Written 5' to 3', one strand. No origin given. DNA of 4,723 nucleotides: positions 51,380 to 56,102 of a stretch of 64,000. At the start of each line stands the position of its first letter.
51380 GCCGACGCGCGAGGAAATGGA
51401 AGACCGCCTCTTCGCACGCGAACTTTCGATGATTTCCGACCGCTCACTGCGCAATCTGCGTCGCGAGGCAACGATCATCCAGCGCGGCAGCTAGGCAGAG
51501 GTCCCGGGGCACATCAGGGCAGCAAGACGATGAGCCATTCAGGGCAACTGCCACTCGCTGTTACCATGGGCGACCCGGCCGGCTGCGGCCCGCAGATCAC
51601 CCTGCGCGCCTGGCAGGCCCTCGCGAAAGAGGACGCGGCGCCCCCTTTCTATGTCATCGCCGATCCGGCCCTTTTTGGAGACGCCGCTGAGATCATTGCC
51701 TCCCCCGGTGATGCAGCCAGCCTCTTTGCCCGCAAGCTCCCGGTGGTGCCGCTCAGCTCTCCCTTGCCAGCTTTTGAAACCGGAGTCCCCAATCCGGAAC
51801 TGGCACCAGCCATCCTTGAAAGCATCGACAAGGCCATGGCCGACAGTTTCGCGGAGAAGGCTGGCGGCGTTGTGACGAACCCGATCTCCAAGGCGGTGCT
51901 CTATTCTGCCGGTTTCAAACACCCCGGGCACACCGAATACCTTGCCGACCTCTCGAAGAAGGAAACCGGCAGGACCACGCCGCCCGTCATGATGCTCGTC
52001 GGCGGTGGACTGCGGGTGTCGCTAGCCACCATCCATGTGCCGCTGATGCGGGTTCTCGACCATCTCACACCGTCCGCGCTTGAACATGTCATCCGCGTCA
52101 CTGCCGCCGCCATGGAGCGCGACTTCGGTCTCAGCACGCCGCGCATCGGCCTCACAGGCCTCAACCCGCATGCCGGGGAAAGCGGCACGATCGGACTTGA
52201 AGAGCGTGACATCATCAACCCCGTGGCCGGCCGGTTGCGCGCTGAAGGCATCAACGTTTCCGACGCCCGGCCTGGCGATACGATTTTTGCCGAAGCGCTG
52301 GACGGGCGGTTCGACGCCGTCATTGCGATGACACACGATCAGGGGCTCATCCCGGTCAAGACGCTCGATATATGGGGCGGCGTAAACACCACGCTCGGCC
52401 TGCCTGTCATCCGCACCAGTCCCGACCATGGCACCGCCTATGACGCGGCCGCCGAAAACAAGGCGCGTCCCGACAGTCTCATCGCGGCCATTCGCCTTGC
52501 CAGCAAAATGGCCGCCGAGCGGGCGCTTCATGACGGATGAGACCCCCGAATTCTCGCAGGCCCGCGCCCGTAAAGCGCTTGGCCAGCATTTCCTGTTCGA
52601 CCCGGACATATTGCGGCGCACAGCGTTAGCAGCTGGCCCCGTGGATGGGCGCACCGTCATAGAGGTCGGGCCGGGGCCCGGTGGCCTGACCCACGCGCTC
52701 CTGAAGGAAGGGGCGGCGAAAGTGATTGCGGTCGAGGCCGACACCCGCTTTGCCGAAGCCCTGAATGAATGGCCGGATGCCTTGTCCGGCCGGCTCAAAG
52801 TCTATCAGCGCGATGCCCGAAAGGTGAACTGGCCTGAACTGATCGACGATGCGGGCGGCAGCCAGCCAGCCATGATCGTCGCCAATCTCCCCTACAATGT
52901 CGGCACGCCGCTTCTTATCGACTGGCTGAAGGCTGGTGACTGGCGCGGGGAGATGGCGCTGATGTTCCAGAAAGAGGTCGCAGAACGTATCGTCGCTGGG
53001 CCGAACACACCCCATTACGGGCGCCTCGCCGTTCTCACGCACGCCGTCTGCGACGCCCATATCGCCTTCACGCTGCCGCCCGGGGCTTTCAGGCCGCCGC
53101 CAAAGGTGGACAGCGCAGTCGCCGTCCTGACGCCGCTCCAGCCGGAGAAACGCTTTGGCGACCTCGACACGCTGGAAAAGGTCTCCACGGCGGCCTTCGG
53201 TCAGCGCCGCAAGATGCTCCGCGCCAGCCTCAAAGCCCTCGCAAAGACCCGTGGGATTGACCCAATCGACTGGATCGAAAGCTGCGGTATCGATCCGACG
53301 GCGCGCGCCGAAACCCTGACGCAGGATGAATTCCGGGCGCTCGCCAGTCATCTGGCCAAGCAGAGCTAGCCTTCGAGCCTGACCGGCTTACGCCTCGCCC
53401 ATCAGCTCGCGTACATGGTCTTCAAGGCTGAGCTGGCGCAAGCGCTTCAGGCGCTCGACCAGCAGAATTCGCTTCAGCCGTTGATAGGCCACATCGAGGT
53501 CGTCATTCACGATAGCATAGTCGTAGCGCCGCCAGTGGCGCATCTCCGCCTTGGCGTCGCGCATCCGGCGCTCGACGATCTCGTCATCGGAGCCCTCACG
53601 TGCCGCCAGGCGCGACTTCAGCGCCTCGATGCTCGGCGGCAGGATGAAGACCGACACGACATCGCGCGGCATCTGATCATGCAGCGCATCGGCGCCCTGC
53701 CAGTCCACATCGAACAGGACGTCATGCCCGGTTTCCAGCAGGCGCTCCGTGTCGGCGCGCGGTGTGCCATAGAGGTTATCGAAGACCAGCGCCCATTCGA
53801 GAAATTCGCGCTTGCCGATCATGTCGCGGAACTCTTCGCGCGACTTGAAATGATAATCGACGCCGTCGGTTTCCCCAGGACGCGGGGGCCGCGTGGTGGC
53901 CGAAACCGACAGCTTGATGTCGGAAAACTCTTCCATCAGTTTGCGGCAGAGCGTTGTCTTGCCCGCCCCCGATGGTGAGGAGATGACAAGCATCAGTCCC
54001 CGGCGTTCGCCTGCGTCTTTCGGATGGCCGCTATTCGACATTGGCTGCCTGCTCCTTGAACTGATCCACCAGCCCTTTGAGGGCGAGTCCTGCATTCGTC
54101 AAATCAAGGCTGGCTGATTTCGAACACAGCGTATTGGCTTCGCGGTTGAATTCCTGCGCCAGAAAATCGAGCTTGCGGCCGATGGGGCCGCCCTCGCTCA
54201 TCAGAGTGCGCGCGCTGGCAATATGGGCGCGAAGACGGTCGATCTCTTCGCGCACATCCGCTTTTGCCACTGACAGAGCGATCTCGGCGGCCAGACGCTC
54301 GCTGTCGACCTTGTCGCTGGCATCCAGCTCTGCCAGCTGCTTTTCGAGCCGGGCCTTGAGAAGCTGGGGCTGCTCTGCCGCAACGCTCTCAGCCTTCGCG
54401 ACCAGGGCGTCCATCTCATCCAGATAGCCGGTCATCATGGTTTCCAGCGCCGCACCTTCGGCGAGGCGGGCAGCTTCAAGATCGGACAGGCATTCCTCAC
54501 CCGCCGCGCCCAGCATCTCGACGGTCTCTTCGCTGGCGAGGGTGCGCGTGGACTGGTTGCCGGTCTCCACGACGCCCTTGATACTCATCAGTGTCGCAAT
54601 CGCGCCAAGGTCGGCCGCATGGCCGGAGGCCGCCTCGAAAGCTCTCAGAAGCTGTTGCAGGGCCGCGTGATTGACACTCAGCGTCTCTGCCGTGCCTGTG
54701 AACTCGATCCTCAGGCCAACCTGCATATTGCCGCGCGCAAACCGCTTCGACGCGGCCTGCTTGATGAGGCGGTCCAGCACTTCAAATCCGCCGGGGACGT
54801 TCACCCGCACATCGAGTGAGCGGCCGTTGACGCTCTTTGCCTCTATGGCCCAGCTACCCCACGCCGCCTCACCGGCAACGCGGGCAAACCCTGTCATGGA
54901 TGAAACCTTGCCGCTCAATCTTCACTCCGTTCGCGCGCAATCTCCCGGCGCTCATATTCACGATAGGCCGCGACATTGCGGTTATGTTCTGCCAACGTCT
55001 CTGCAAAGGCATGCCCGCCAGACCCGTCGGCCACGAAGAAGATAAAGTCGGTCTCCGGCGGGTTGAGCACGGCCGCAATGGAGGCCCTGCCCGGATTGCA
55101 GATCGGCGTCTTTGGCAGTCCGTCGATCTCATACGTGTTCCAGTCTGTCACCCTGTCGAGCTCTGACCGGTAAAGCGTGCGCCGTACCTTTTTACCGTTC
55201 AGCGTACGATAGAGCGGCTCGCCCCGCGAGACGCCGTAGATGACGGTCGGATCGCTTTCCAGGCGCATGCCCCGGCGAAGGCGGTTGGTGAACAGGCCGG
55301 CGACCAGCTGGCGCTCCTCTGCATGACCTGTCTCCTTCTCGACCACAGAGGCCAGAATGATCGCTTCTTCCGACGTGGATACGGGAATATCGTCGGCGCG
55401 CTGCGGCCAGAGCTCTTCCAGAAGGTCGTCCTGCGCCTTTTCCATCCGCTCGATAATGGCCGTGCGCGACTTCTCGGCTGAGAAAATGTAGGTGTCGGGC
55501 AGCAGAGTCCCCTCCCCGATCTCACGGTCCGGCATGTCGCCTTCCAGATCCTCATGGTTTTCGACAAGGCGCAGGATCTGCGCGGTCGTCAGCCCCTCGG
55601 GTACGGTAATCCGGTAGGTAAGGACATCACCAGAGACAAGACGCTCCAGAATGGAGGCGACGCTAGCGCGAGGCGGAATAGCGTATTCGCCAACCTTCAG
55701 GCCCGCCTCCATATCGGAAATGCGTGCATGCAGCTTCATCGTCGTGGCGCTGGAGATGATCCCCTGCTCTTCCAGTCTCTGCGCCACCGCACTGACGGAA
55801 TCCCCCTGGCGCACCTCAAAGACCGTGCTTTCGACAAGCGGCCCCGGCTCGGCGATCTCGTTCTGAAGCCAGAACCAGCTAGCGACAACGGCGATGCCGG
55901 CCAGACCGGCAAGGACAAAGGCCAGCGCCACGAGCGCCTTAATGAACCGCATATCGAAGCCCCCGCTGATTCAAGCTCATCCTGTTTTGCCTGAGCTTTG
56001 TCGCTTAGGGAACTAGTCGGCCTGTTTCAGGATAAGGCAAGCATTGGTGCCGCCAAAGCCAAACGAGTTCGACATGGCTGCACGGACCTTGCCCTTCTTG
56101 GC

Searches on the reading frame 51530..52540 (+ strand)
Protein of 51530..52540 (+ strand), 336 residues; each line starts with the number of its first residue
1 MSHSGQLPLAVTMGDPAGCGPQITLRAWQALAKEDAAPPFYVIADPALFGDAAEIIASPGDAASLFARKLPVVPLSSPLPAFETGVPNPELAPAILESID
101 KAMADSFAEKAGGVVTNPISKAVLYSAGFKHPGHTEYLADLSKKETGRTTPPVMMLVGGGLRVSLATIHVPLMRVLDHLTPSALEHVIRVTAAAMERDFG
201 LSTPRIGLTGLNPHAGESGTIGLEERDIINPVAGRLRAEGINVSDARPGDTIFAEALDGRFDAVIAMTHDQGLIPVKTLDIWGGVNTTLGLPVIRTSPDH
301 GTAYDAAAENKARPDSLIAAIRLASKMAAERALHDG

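Call 10: search_protein_families(library=ncbifam, proteins=[window:51530-52540:+], max_evalue=0.00001)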
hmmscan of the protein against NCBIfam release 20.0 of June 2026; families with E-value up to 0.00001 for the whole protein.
window:51530-52540:+ (336 aa): 7 families
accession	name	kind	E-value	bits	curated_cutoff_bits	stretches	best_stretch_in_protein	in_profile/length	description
NF003699.0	PRK05312.1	equivalog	2.7e-120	401.7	378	1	7-332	5-337/340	4-hydroxythreonine-4-phosphate dehydrogenase PdxA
TIGR00557.1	pdxA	equivalog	1.5e-104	349.9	290.35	1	8-328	1-320/320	4-hydroxythreonine-4-phosphate dehydrogenase PdxA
NF002520.0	PRK01909.1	equivalog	1.4e-75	254.7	476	1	6-331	5-326/329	4-hydroxythreonine-4-phosphate dehydrogenase PdxA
NF002744.0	PRK02746.1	equivalog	7.5e-66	222.6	425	1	6-332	9-344/346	4-hydroxythreonine-4-phosphate dehydrogenase PdxA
NF002891.0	PRK03371.1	equivalog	9.5e-60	202.5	583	1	82-328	86-326/326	D-threonate 4-phosphate dehydrogenase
NF002992.0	PRK03743.1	equivalog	4.7e-54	183.8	470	1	96-329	102-329/333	4-hydroxythreonine-4-phosphate dehydrogenase PdxA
NF003040.0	PRK03946.1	equivalog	2.7e-43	148.5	376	1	9-328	4-304/307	4-hydroxythreonine-4-phosphate dehydrogenase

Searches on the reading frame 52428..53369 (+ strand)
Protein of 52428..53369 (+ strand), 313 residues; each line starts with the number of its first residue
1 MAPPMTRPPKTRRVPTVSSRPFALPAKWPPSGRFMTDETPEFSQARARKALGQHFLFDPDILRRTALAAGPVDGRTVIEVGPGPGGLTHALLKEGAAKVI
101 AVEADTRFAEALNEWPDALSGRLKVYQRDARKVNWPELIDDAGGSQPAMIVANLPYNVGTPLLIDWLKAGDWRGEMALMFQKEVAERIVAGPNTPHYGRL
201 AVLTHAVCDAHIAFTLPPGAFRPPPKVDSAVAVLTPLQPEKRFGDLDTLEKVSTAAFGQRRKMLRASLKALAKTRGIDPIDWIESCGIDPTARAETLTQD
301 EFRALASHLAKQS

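Call 10: search_protein_families(library=ncbifam, proteins=[window:52428-53369:+], max_evalue=0.00001)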
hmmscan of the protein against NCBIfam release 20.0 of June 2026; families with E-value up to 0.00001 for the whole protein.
window:52428-53369:+ (313 aa): 13 families
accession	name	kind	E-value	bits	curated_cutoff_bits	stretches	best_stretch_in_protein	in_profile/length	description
TIGR00755.1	ksgA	equivalog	5.1e-69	232.4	171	1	46-308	2-255/256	16S rRNA (adenine(1518)-N(6)/adenine(1519)-N(6))-dimethyltransferase RsmA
NF011486.0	PRK14896.1-1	equivalog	3.3e-39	134.6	450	1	46-307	21-274/284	16S ribosomal RNA methyltransferase A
NF000499.2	Erm23S_rRNA_broad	equivalog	1.8e-31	109.4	212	1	51-305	1-240/244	23S ribosomal RNA methyltransferase Erm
NF000337.1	erm_SHROVE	exception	1.6e-16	60.4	320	1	46-234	1-176/248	ErmE/ErmH/ErmO/ErmR family 23S rRNA (adenine(2058)-N(6))-methyltransferase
NF042988.1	Erm46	exception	4.6e-10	39.2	503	1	47-234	7-177/255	23S rRNA (adenine(2058)-N(6))-methyltransferase Erm(46)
NF000468.1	Erm37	exception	9.7e-10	38.7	350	1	45-234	5-168/179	23S rRNA (adenine(2058)-N(6))-methyltransferase Erm(37)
NF000024.1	ErmS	exception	2.3e-09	37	675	1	43-258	55-263/319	23S rRNA (adenine(2058)-N(6))-methyltransferase Erm(S)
NF012218.0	erm_38_23S_MT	exception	2.3e-09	36.6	800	1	46-305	6-254/386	23S rRNA (adenine(2058)-N(6))-methyltransferase Erm(38)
NF012223.0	erm_F_23S_MT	exception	5.3e-09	35.8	575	1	51-232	11-180/266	23S rRNA (adenine(2058)-N(6))-methyltransferase Erm(F)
NF042938.1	Erm55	exception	7.3e-09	35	525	1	47-235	7-178/270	23S rRNA (adenine(2058)-N(6))-methyltransferase Erm(55)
NF011489.0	PRK14896.1-5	equivalog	5.2e-08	32.8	236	1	51-235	3-156/217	16S ribosomal RNA methyltransferase A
NF000058.2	Erm41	exception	3.1e-07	30.5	350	1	43-234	2-170/173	23S rRNA (adenine(2058)-N(6))-methyltransferase Erm(41)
NF000047.1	ErmV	exception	5.5e-06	25.9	500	1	45-233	5-182/259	23S rRNA (adenine(2058)-N(6))-methyltransferase Erm(V)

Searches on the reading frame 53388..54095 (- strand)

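Call 10: search_protein_families(library=ncbifam, proteins=[window:53388-54095:-], max_evalue=0.00001)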
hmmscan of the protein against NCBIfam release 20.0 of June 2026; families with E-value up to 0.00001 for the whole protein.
window:53388-54095:- (235 aa): 4 families
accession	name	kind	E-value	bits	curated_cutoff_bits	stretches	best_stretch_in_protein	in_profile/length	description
TIGR03263.1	guanyl_kin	equivalog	1.1e-69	233.6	160.45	1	34-211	2-178/180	guanylate kinase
NF011324.0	PRK14737.1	equivalog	5.1e-49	166.6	318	1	35-213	7-184/187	guanylate kinase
NF011325.0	PRK14738.1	equivalog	2.2e-47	161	263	1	31-217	11-198/206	guanylate kinase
TIGR02322.1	phosphon_PhnN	equivalog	6.2e-10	39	156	1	34-197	2-161/179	phosphonate metabolism protein/1,5-bisphosphokinase (PRPP-forming) PhnN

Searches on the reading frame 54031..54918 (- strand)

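Call 10: search_protein_families(library=ncbifam, proteins=[window:54031-54918:-], max_evalue=0.00001)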
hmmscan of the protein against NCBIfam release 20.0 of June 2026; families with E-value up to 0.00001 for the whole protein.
window:54031-54918:- (295 aa): 1 family
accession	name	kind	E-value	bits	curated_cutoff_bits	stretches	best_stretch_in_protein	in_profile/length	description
TIGR00255.1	TIGR00255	hypoth_equivalog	1e-55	189.5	167.5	1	5-295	2-291/291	YicC/YloC family endoribonuclease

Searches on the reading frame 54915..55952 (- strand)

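Call 10: search_protein_families(library=ncbifam, proteins=[window:54915-55952:-], max_evalue=0.00001)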
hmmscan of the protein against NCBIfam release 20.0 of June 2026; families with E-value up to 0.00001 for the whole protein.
window:54915-55952:- (345 aa): 2 families
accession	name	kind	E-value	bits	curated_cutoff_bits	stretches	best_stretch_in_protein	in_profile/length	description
TIGR00247.1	TIGR00247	hypoth_equivalog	5e-65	219.8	103.4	2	146-331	167-341/347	endolytic transglycosylase MltG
NF007619.0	PRK10270.1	equivalog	4.2e-53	180.5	532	1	7-331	4-331/340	cell division protein YceG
